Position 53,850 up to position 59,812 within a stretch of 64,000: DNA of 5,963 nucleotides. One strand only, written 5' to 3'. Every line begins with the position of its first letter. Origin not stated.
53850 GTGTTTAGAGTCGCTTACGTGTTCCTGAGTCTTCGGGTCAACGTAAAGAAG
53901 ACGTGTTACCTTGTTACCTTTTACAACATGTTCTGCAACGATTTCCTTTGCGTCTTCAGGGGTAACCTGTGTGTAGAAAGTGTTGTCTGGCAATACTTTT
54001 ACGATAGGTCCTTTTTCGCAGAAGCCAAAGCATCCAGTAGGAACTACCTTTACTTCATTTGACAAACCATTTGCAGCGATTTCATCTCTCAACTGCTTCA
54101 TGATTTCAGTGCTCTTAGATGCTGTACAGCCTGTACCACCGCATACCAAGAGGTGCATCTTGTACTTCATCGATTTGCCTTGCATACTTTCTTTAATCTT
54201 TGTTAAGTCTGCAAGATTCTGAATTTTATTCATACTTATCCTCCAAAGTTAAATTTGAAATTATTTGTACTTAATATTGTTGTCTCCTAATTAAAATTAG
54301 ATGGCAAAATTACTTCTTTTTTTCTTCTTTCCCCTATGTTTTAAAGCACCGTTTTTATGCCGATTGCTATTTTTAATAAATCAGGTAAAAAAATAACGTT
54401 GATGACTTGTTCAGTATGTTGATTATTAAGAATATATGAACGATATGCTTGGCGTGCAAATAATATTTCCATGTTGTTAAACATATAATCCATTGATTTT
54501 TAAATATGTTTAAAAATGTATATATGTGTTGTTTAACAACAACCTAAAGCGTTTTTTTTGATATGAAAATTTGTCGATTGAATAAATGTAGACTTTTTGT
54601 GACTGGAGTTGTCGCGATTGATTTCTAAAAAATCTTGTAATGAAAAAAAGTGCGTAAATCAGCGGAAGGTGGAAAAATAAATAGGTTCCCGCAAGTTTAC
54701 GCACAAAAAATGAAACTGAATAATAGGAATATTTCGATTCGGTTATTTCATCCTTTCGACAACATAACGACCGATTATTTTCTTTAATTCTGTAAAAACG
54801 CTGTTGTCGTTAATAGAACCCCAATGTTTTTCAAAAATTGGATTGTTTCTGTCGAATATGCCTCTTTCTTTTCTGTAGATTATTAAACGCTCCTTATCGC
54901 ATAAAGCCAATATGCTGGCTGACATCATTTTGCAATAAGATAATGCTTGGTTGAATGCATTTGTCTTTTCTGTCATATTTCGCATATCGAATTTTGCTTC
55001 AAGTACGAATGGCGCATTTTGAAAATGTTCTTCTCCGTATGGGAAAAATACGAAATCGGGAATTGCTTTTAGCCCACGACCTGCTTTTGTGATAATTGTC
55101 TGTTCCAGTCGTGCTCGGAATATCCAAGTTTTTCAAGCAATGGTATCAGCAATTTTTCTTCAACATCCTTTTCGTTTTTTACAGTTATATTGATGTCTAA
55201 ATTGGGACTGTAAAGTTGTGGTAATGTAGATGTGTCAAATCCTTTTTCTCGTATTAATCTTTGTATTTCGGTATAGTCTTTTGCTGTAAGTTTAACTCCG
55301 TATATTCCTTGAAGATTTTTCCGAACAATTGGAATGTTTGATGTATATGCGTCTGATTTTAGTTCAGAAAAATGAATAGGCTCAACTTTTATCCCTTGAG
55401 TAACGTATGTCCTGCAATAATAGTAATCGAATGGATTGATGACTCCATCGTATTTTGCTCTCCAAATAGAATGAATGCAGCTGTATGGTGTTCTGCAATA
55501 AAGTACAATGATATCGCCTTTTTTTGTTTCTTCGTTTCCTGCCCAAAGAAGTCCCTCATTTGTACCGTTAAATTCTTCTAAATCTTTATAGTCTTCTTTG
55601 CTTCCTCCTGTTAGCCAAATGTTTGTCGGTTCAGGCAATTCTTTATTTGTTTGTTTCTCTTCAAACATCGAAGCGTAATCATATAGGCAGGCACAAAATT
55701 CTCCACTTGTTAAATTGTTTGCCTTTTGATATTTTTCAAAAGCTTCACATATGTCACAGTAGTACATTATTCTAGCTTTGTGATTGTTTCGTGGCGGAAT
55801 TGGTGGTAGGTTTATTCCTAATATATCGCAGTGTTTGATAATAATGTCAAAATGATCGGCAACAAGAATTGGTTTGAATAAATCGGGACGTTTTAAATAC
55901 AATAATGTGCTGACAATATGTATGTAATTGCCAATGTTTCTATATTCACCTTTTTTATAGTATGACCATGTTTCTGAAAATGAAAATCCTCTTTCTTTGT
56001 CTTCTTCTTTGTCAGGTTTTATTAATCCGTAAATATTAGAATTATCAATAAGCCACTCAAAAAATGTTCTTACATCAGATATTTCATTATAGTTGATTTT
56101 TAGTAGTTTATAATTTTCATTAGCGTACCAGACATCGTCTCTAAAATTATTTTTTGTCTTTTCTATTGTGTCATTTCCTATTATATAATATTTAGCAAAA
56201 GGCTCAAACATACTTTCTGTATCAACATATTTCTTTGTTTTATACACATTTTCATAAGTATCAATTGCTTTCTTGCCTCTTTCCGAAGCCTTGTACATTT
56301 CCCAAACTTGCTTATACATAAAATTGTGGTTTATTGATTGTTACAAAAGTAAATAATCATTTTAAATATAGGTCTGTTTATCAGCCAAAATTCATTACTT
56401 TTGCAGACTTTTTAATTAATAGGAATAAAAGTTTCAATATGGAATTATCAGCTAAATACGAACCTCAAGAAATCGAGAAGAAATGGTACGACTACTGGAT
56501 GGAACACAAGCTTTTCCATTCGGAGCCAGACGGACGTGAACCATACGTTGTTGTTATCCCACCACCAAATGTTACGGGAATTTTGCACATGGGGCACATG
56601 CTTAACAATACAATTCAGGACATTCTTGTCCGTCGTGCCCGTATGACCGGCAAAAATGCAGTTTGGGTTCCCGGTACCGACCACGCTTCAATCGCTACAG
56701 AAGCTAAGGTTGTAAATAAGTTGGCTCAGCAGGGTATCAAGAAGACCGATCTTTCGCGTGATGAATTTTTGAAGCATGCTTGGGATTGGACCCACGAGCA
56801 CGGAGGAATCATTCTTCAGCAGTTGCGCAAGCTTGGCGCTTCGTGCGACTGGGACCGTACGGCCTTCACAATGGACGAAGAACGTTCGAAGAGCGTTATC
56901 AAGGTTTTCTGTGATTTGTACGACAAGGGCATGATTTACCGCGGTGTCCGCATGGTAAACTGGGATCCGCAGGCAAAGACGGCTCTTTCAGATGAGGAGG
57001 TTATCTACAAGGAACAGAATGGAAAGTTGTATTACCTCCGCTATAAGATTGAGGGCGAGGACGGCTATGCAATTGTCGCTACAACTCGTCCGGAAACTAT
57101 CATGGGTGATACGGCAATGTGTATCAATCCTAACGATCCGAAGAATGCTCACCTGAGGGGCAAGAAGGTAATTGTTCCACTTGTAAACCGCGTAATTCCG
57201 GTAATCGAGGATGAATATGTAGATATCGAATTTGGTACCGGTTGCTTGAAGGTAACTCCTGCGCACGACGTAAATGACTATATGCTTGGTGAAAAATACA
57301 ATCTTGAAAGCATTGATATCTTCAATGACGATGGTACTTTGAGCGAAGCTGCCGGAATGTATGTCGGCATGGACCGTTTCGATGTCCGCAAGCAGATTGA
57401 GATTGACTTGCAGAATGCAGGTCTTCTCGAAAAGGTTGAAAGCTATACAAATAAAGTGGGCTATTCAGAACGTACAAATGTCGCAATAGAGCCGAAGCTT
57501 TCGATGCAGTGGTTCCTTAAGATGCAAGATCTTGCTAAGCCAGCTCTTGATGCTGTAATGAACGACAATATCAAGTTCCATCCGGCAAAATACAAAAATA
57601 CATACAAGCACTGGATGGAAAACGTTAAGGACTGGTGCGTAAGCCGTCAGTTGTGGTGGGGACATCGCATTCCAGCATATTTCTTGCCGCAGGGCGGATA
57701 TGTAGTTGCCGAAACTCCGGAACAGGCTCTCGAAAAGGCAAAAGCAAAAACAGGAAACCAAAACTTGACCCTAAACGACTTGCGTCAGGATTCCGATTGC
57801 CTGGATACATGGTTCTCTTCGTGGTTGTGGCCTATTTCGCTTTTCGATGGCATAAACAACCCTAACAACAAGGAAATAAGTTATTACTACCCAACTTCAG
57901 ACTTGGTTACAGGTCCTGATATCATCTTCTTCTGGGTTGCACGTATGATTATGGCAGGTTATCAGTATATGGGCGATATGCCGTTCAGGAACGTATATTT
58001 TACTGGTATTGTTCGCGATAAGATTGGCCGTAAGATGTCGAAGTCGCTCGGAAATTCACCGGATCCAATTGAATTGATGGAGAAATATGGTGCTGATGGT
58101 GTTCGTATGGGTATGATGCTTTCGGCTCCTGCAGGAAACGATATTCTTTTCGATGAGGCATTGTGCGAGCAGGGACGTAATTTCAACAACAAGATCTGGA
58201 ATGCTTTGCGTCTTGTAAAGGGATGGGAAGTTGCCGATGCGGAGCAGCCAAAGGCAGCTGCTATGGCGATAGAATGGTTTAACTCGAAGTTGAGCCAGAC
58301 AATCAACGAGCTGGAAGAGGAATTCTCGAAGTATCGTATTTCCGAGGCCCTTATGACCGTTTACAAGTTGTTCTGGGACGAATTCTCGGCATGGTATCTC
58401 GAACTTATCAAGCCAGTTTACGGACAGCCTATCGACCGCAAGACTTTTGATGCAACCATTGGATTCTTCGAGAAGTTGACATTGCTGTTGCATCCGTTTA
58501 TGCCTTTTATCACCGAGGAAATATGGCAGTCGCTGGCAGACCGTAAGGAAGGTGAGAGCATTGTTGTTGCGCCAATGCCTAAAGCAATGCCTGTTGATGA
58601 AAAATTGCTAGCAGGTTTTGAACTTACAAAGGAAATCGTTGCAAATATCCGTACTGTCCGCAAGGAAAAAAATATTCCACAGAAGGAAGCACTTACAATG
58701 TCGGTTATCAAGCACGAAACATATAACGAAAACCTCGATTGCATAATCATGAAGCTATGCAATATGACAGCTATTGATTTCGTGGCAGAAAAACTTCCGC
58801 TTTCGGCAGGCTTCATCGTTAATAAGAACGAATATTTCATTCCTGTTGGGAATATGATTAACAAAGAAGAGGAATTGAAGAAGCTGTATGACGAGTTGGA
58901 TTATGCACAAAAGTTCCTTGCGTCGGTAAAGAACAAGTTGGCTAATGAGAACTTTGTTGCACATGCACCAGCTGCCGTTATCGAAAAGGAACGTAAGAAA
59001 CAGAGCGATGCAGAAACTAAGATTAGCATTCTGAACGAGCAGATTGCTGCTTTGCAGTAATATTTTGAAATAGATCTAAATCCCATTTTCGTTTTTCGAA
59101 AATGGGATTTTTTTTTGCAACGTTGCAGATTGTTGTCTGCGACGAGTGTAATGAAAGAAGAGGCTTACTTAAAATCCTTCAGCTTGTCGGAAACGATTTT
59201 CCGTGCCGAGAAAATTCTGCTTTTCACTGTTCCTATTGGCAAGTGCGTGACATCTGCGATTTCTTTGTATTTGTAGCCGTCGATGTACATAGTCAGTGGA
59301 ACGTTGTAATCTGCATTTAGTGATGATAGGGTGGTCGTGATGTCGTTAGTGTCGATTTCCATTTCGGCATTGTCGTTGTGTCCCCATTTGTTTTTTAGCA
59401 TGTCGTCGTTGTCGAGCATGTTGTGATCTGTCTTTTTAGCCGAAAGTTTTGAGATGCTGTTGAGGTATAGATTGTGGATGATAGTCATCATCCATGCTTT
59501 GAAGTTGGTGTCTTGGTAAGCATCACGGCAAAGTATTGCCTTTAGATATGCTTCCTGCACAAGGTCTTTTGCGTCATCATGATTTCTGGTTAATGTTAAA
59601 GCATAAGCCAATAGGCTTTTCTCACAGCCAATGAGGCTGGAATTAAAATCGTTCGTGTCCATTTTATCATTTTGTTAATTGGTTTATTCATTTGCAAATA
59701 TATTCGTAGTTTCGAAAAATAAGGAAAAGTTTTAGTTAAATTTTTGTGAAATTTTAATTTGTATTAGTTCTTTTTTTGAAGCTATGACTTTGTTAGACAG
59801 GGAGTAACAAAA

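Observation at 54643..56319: AT-rich single-gene islet: frameshifted PUA-like (EVE/ASCH-type) + PD-(D/E)xK nuclease, a candidate undescribed modification-dependent restriction enzyme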

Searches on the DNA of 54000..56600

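Call 34: search_rna_families(source=window, start=54000, end=56600, threshold=evalue, max_evalue=1)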
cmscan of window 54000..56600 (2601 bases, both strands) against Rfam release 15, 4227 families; matches with E-value up to 1: 1.
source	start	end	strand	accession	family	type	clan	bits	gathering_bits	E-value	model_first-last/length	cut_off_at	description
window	55671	55779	-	RF00335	snoZ13_snr52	Gene; snRNA; snoRNA; CD-box;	-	23.6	47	0.31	1-101/101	no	Small nucleolar RNA Z13/snr52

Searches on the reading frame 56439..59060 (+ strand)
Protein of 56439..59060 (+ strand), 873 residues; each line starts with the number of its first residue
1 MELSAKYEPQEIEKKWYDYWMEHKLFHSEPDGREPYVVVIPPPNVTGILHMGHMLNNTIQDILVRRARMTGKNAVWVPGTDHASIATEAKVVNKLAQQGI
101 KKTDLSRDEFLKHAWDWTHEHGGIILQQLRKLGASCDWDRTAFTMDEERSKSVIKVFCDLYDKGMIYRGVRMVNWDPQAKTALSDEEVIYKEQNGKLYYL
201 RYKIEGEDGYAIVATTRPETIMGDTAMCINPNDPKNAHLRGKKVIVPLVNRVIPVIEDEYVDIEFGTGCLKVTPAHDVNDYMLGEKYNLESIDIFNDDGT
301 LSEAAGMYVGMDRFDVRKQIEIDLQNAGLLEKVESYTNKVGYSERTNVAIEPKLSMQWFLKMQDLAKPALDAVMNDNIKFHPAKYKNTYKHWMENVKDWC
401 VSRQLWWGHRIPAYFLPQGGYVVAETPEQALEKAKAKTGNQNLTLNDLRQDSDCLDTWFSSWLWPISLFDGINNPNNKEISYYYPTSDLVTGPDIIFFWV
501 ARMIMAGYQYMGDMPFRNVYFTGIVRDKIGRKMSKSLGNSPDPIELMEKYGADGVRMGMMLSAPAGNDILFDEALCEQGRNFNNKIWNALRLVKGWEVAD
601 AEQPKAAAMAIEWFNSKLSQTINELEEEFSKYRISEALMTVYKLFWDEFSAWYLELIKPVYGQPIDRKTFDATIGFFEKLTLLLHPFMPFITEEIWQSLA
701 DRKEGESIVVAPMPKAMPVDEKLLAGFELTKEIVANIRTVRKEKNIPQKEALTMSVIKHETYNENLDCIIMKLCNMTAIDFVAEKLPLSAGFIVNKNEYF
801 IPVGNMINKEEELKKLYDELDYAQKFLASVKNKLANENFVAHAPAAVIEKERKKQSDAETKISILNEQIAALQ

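Call 36: find_encoding_contigs(protein=window:56439-59060:+, flank=6000, max_places=10)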
Protein window:56439-59060:+ (873 aa): 2 contigs read that carry it; 2 places shown.
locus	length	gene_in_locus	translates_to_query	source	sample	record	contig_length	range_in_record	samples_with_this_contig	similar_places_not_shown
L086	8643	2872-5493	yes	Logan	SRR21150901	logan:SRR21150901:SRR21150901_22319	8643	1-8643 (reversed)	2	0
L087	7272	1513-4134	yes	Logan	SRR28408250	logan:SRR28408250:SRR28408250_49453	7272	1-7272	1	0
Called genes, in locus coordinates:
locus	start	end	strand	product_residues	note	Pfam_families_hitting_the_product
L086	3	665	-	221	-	?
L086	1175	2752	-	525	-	-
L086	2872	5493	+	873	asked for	PF00133:tRNA-synt_1, PF09334:tRNA-synt_1g, PF13603:tRNA-synt_1_2, PF08264:Anticodon_1, PF10458:Val_tRNA-synt_C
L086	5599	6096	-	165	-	PF04542:Sigma70_r2, PF08281:Sigma70_r4_2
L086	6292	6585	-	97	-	PF00543:P-II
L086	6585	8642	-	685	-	?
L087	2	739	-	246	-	?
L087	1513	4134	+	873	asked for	PF00133:tRNA-synt_1, PF09334:tRNA-synt_1g, PF13603:tRNA-synt_1_2, PF08264:Anticodon_1, PF10458:Val_tRNA-synt_C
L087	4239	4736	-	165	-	PF04542:Sigma70_r2, PF08281:Sigma70_r4_2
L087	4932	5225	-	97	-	PF00543:P-II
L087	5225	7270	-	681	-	?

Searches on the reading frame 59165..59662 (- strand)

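Call 86: search_protein_families(library=pfam, proteins=[window:59165-59662:-], max_evalue=0.00001)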
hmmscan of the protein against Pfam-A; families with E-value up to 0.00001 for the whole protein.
window:59165-59662:- (165 aa): 2 families
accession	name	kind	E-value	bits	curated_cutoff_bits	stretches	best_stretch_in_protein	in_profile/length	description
PF04542.20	Sigma70_r2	-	1.6e-12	47.5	24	1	16-73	8-68/71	Sigma-70 region 2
PF08281.18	Sigma70_r4_2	-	9.2e-12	44.9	25.7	1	107-155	3-52/54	Sigma-70, region 4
